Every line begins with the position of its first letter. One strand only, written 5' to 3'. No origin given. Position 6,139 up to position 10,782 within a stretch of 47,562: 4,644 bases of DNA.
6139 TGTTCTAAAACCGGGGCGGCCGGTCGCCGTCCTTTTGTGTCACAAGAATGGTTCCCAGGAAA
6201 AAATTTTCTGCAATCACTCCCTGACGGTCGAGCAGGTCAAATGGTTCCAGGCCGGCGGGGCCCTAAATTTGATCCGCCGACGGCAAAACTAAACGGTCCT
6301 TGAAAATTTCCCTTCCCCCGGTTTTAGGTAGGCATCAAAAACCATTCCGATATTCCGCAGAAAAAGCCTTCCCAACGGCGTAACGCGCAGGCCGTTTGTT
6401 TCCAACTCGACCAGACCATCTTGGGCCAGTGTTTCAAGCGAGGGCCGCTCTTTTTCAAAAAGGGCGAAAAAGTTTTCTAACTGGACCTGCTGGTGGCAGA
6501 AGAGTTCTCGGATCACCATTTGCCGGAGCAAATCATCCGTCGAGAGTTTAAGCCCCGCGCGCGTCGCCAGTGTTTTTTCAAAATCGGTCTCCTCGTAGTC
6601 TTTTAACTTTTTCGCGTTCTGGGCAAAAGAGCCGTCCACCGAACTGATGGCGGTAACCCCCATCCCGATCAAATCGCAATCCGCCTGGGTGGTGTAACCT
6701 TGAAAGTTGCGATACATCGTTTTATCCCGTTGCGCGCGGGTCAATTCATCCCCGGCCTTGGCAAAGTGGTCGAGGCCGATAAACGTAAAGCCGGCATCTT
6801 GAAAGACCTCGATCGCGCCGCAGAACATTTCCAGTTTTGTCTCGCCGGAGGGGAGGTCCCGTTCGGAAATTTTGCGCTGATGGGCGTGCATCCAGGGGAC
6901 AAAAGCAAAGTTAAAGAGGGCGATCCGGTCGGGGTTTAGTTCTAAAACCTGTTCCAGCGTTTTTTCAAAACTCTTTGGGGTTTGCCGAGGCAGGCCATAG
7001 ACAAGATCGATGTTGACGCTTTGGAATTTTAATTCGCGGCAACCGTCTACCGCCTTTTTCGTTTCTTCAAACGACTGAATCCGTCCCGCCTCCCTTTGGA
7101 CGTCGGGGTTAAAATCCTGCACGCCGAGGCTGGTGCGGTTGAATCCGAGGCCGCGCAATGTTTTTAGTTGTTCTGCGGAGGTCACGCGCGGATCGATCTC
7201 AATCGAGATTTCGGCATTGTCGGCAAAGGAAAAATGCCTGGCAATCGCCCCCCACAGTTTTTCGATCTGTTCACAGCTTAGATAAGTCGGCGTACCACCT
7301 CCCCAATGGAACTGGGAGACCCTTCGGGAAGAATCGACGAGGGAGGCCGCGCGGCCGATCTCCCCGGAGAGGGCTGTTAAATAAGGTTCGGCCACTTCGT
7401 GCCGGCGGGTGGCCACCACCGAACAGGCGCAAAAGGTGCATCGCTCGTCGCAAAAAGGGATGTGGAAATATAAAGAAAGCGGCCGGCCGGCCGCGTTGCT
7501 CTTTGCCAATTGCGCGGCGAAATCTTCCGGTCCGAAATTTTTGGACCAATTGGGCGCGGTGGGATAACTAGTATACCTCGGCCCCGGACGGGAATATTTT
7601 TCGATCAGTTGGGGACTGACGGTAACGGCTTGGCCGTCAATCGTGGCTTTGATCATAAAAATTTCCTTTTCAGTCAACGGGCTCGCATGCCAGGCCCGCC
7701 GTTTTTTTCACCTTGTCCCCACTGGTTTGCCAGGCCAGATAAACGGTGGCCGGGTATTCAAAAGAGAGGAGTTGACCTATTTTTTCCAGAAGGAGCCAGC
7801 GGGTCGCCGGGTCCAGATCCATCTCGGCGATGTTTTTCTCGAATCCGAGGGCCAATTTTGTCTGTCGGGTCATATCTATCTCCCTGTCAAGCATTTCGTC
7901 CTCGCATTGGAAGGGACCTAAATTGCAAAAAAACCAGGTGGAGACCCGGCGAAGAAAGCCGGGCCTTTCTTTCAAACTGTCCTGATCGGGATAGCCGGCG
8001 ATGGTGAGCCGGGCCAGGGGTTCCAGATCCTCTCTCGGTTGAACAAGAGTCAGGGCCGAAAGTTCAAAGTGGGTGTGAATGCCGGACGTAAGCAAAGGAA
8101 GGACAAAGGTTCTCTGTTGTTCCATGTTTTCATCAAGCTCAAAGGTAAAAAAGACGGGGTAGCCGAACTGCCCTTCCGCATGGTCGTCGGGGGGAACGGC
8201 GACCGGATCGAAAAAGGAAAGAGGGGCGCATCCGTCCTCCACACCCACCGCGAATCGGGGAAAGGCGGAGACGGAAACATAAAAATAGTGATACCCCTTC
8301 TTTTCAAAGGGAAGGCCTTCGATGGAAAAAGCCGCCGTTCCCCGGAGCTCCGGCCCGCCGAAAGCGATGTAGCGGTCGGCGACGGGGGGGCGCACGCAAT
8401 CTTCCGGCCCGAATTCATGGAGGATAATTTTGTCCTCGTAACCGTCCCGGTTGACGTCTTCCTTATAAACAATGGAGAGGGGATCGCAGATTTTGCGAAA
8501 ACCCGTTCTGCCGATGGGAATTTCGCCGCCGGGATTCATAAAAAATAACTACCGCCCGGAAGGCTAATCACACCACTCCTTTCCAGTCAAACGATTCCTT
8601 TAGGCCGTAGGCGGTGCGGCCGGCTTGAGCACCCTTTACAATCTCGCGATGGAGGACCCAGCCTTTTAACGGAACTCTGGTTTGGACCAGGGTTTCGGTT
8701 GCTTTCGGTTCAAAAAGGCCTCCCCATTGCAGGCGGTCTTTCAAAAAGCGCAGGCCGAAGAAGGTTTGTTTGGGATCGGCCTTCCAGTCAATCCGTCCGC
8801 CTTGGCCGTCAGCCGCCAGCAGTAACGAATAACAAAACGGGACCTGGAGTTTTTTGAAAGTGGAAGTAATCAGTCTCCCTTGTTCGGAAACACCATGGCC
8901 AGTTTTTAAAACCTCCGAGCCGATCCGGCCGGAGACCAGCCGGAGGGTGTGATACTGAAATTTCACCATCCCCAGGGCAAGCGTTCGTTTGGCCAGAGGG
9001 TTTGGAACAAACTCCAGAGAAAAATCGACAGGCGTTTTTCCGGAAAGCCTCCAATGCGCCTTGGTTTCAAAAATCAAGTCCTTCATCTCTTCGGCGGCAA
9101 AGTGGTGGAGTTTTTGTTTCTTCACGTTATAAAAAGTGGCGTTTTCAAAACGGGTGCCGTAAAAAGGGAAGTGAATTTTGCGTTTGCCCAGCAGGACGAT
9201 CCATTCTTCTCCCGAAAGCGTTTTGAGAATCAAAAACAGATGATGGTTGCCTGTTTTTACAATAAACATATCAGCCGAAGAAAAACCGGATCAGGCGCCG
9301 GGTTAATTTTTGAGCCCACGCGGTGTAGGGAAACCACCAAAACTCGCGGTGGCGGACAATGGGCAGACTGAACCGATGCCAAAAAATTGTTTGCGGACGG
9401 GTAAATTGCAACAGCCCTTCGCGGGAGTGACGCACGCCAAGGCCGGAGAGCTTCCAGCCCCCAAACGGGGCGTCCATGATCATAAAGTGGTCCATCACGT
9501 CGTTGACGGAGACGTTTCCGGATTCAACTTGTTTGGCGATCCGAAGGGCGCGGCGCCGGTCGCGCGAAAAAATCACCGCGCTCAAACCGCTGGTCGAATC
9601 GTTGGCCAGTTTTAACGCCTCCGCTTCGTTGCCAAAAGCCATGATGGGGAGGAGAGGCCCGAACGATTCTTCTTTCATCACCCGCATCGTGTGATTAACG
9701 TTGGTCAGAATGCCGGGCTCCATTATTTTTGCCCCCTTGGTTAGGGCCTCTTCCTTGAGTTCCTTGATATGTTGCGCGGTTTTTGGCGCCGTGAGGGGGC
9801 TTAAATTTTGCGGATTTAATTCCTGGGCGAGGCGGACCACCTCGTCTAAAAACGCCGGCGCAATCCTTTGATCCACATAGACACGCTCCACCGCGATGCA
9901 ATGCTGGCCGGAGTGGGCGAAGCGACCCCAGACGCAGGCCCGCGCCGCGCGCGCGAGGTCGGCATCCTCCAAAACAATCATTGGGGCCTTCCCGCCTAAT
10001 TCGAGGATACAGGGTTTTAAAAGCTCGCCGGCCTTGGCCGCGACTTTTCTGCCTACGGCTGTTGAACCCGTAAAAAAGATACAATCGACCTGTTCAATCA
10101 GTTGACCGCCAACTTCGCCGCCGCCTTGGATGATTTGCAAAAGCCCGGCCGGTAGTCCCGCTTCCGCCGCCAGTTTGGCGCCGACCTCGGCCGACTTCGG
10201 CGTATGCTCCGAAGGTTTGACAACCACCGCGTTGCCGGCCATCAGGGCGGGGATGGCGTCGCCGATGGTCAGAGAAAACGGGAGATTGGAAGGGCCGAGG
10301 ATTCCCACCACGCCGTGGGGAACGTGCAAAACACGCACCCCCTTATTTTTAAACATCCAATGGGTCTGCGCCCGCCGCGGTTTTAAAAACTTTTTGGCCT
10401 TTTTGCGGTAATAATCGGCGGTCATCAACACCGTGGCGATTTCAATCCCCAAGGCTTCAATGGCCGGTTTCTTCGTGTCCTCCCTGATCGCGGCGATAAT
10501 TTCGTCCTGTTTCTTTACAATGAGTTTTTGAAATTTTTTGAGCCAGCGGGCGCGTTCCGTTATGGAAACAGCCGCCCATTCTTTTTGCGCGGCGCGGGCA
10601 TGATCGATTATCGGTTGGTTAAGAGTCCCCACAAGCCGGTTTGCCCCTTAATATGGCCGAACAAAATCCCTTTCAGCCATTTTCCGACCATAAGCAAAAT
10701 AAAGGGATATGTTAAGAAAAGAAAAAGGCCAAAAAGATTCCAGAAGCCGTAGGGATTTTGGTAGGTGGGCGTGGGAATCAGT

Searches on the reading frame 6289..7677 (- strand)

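Call 72: search_protein_families(library=pfam, proteins=[window:6289-7677:-], max_evalue=0.00001)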
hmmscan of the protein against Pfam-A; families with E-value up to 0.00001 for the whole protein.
window:6289-7677:- (462 aa): 1 family
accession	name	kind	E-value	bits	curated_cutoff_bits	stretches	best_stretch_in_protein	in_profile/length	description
PF04055.27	Radical_SAM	-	1.4e-22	81.1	29.5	1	71-243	2-165/166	Radical SAM superfamily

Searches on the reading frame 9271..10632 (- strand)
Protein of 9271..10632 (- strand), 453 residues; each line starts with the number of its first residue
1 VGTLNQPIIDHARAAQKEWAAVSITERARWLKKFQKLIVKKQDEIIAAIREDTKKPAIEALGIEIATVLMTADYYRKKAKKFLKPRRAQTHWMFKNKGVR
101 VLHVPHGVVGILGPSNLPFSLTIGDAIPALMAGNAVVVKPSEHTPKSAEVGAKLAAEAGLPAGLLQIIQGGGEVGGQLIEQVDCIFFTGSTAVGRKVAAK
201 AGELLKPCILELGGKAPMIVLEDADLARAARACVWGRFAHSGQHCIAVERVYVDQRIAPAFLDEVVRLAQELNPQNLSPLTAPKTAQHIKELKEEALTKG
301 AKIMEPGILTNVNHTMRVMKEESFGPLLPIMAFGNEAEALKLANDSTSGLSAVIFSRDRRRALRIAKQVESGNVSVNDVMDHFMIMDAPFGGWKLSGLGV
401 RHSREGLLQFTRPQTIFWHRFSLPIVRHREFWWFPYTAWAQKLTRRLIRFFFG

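Call 72: search_protein_families(library=pfam, proteins=[window:9271-10632:-], max_evalue=0.00001)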
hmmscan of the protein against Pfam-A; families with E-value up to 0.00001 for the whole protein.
window:9271-10632:- (453 aa): 1 family
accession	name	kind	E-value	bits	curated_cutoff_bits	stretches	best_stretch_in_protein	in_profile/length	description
PF00171.27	Aldedh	-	4.6e-116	388.5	23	1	8-416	34-461/461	Aldehyde dehydrogenase family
